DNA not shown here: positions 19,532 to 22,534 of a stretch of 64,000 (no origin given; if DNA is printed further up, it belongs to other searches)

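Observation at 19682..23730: Archaeal three-gene glycyl-radical enzyme system built like HPAD, with a GCLQ (not GCxE) catalytic loop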

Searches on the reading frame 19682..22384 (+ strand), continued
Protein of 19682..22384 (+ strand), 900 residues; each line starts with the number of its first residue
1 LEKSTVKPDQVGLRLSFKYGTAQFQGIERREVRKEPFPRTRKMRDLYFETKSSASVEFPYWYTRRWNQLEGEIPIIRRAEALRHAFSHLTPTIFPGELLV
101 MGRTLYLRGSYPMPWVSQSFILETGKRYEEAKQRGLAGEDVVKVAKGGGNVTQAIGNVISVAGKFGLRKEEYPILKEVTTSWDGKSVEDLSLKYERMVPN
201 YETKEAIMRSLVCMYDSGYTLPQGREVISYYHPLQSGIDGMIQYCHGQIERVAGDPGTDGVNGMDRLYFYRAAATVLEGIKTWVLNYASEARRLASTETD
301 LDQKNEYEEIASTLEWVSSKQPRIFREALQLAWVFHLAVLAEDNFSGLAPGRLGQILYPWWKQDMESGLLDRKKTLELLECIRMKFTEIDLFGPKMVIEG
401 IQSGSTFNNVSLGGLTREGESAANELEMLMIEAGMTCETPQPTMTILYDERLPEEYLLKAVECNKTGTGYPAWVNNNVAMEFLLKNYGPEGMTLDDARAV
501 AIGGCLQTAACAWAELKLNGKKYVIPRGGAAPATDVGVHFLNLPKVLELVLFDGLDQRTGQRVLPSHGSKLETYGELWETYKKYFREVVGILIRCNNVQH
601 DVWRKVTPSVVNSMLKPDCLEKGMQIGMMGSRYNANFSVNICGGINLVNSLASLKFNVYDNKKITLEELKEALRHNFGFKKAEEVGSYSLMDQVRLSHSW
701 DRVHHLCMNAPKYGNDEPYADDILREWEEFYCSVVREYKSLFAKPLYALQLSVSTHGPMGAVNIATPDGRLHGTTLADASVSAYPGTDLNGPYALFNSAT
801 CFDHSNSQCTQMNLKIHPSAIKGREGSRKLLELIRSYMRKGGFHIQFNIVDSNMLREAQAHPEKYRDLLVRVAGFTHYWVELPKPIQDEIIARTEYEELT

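Call 5: search_solved_structures(query=window:19682-22384:+, show_alignments=2, max_evalue=1e-20)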
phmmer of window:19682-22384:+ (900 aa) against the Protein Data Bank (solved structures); distinct sequences matched with E-value up to 1e-20: 31.
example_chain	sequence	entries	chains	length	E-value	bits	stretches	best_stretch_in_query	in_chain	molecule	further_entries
2y8n_A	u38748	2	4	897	1.6e-292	975.7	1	37-897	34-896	4-HYDROXYPHENYLACETATE DECARBOXYLASE LARGE SUBUNIT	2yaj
1r8w_A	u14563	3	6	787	6.8e-95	321.8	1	165-896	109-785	glycerol dehydratase | B12-independent glycerol dehydratase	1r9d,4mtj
6vxc_A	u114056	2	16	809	1.8e-94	320.4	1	284-895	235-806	Trans-4-hydroxy-L-proline dehydratase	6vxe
9f3w_A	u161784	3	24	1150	1e-92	314.6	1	237-897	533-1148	Choline trimethylamine-lyase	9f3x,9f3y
5i2a_A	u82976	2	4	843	1e-90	308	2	172-679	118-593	Diol-dehydratase | Diol dehydratase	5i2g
8id1_A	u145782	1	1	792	1.4e-90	307.6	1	206-896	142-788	Formate C-acetyltransferase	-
8iof_A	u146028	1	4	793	1.8e-82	280.7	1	174-897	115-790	Benzylsuccinate synthase alpha subunit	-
7e7l_A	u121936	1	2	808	3e-82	280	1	269-895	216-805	Hydroxyphenylacetic acid decarboxylase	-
5fav_A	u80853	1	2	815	2.8e-81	276.8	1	262-894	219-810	Choline trimethylamine-lyase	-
9ht9_A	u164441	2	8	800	5.3e-81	275.9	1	262-894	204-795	Choline trimethylamine-lyase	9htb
9r0v_A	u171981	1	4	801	5.3e-81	275.8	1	262-894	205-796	Choline trimethylamine-lyase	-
6vue_A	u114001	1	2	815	5.8e-81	275.7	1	262-894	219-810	Choline trimethylamine-lyase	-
5faw_A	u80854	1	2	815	6e-81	275.7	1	262-894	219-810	Choline trimethylamine-lyase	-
5fay_A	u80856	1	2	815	6.9e-81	275.5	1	262-894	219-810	Choline trimethylamine-lyase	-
5fau_A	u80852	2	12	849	7e-81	275.4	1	262-894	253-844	Choline trimethylamine-lyase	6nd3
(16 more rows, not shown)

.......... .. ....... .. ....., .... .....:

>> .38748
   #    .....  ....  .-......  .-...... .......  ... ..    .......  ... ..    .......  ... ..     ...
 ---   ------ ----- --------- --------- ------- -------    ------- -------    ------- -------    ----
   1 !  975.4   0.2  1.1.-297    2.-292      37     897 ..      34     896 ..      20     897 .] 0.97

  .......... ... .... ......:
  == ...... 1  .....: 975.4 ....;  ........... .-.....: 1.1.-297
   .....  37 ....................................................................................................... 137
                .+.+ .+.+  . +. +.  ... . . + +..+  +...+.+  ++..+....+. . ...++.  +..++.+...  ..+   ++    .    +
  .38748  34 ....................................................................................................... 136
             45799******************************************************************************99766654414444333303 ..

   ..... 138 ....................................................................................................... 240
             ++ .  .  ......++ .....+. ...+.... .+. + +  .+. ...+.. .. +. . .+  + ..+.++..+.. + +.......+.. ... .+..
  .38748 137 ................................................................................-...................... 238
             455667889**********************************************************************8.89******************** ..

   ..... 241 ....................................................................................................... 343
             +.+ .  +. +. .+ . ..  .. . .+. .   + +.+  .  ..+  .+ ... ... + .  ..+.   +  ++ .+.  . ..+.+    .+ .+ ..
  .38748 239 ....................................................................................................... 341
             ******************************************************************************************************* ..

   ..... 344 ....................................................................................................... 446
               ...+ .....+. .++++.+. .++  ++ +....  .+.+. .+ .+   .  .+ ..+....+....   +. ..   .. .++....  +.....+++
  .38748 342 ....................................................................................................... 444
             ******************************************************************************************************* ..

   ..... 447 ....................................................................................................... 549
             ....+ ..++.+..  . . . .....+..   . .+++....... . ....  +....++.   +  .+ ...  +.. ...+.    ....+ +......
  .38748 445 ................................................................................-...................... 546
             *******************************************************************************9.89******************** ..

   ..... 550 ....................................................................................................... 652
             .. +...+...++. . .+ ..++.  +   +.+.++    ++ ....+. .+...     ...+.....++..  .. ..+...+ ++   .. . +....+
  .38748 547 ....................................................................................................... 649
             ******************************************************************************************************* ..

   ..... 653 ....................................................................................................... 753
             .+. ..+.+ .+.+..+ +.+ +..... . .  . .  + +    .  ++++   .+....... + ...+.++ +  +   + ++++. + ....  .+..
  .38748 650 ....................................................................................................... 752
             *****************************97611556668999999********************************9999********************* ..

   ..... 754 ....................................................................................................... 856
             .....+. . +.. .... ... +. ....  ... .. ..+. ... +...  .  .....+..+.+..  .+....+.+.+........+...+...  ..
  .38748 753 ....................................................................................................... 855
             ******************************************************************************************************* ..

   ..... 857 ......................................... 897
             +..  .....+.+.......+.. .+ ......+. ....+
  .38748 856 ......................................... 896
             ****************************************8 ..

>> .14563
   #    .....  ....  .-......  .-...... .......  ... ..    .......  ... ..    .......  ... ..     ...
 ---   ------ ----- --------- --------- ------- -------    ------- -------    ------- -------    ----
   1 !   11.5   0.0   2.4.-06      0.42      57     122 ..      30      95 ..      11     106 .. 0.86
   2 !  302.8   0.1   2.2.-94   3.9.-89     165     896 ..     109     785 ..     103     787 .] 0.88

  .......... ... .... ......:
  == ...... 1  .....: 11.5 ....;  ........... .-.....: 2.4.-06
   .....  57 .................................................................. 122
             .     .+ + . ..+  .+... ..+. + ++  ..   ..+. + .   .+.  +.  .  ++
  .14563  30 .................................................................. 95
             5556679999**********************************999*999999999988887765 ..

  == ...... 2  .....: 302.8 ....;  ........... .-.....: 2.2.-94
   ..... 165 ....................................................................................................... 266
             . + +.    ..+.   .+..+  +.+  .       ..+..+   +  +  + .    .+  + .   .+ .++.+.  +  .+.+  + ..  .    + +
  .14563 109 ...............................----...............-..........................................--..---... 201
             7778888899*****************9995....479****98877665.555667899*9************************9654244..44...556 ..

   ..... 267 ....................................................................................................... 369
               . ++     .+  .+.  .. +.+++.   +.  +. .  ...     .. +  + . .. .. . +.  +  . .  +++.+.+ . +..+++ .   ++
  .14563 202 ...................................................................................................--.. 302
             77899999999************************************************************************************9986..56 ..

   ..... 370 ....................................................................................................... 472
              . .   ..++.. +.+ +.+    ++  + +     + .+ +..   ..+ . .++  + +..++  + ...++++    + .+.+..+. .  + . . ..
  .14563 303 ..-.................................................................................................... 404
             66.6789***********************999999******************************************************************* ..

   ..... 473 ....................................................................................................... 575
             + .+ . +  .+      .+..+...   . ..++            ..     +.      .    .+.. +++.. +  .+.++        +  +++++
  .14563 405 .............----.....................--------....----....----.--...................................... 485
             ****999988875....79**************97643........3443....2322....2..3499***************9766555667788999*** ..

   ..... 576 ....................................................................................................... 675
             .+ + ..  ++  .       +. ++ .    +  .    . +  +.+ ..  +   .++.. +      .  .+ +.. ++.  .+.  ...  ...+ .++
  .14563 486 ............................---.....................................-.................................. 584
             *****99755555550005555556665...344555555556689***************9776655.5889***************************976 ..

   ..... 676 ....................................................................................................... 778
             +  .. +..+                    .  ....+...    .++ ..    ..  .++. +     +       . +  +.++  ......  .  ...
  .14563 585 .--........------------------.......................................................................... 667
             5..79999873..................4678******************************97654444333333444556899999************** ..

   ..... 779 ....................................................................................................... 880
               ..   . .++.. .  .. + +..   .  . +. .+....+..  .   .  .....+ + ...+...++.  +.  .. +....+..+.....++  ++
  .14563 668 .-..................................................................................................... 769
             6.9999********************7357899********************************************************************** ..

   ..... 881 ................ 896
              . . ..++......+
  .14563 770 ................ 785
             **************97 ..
